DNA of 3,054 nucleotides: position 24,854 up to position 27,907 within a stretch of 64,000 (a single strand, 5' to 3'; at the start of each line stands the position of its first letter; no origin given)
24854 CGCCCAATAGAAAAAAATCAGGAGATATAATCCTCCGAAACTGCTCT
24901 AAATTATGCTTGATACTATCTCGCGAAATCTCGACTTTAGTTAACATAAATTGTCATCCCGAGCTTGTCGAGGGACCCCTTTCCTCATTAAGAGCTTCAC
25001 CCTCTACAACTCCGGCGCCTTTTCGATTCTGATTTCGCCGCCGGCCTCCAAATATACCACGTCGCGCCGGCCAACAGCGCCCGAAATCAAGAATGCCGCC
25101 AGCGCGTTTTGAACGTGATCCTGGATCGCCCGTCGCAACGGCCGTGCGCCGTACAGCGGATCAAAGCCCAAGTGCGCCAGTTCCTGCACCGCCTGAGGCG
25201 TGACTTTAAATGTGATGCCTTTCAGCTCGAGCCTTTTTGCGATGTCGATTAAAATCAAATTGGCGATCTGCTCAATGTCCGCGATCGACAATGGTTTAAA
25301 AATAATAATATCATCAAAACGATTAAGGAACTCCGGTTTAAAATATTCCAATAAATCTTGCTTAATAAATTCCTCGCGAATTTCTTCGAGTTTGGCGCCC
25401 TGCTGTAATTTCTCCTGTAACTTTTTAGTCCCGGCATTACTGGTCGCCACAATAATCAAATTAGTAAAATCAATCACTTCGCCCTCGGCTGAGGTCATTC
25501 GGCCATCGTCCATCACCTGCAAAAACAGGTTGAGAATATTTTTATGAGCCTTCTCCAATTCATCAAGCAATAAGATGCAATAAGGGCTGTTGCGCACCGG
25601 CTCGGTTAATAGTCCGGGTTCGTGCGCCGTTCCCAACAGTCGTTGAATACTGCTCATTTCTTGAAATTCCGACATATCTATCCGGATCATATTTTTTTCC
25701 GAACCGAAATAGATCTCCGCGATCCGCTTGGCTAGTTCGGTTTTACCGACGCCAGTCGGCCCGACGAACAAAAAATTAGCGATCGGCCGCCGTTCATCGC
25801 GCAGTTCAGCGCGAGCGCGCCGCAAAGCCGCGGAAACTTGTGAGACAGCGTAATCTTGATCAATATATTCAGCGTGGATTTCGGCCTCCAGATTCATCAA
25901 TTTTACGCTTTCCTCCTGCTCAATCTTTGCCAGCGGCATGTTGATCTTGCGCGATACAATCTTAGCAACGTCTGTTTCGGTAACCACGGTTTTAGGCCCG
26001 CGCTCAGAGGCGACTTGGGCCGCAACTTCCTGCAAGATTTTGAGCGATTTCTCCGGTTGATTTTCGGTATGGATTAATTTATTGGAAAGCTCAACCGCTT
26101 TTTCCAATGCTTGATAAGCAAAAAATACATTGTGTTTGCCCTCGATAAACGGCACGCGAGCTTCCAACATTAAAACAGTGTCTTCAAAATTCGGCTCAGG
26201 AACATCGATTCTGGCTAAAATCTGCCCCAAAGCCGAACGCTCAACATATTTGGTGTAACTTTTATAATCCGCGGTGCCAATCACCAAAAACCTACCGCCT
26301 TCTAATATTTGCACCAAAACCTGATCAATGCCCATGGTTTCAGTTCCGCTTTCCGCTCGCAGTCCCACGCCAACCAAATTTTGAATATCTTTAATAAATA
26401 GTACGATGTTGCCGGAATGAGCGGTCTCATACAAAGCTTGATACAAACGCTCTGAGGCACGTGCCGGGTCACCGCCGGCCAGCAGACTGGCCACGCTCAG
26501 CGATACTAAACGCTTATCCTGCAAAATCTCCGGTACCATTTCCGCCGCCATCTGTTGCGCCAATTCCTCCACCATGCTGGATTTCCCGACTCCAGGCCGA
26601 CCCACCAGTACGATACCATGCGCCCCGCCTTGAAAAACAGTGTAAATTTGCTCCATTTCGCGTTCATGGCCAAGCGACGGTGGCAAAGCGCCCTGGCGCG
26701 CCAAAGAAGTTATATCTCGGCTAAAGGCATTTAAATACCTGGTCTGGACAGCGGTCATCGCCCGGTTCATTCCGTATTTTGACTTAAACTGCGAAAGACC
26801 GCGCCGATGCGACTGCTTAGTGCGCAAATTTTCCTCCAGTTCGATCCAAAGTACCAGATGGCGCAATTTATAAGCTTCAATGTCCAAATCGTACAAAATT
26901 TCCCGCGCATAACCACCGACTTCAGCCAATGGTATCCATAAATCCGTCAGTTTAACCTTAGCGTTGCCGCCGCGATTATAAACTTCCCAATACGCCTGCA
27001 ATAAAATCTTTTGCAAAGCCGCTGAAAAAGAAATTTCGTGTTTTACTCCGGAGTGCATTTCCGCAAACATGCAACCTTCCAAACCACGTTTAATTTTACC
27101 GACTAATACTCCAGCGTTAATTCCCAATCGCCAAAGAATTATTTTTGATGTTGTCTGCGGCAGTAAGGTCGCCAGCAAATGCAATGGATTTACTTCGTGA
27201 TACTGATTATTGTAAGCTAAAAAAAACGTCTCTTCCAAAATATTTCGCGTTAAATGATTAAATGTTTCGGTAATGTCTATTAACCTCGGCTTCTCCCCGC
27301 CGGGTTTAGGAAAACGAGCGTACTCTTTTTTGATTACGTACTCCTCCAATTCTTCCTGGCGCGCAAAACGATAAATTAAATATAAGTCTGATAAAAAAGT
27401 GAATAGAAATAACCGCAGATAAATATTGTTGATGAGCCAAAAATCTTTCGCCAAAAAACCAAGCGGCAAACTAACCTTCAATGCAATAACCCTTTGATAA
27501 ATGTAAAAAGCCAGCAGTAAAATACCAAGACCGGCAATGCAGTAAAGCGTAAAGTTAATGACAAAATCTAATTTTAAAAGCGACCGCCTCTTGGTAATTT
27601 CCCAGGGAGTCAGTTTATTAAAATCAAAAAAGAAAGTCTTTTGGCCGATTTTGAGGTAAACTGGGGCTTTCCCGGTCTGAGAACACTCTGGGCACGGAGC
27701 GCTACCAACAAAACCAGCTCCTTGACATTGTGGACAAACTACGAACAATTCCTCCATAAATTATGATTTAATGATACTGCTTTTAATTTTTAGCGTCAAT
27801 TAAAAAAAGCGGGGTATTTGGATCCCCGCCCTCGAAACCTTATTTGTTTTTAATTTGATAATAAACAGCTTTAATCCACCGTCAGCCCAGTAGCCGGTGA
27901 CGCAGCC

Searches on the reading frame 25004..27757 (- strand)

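Call 9: search_protein_families(library=pfam, proteins=[window:25004-27757:-])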
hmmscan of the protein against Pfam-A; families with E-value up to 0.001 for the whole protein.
window:25004-27757:- (917 aa): 28 families (the best 25 are shown)
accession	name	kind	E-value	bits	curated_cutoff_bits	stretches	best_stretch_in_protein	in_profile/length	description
PF07724.20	AAA_2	-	2.1e-51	174.7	27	1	657-817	1-166/166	AAA domain (Cdc48 subfamily)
PF00004.35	AAA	-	3.6e-22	79.7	21.2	2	663-791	2-124/131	ATPase family associated with various cellular activities (AAA)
PF10431.15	ClpB_D2-small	-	3.3e-20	72.4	21.9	1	823-900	1-78/81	C-terminal, D2-small domain, of ClpB protein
PF07728.20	AAA_5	-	6.9e-19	68.7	22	1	661-782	1-130/139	AAA domain (dynein-related subfamily)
PF13401.12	AAA_22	-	2.6e-10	41.1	27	1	381-498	7-95/130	AAA domain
PF01078.27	Mg_chelatase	-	8.5e-10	38.8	20.3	0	371-422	14-65/207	Magnesium chelatase, subunit ChlI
PF13191.12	AAA_16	-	2.6e-09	38.2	32.6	1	363-406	4-51/167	AAA ATPase domain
PF03193.22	RsgA_GTPase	-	1.1e-08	35.5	30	0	365-406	94-133/174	RsgA GTPase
PF17871.7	AAA_lid_9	-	1.4e-08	35.1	22.8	1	525-616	3-92/104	AAA lid domain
PF12775.13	AAA_7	-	1.5e-06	28.3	25.8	0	661-710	35-84/181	P-loop containing dynein motor region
PF13671.12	AAA_33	-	1.6e-06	28.9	27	0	382-447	2-64/143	AAA domain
PF00910.28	RNA_helicase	-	2.6e-06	28.3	21.5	0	382-407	1-26/105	RNA helicase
PF05673.19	DUF815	-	2.8e-06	27.1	23.8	0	378-408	52-82/249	Protein of unknown function (DUF815)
PF20720.3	nSTAND3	-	4.7e-06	26.8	27.2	0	381-406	19-44/155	Novel STAND NTPase 3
PF13521.12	AAA_28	-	6.8e-06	26.8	27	0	382-412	2-32/164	AAA domain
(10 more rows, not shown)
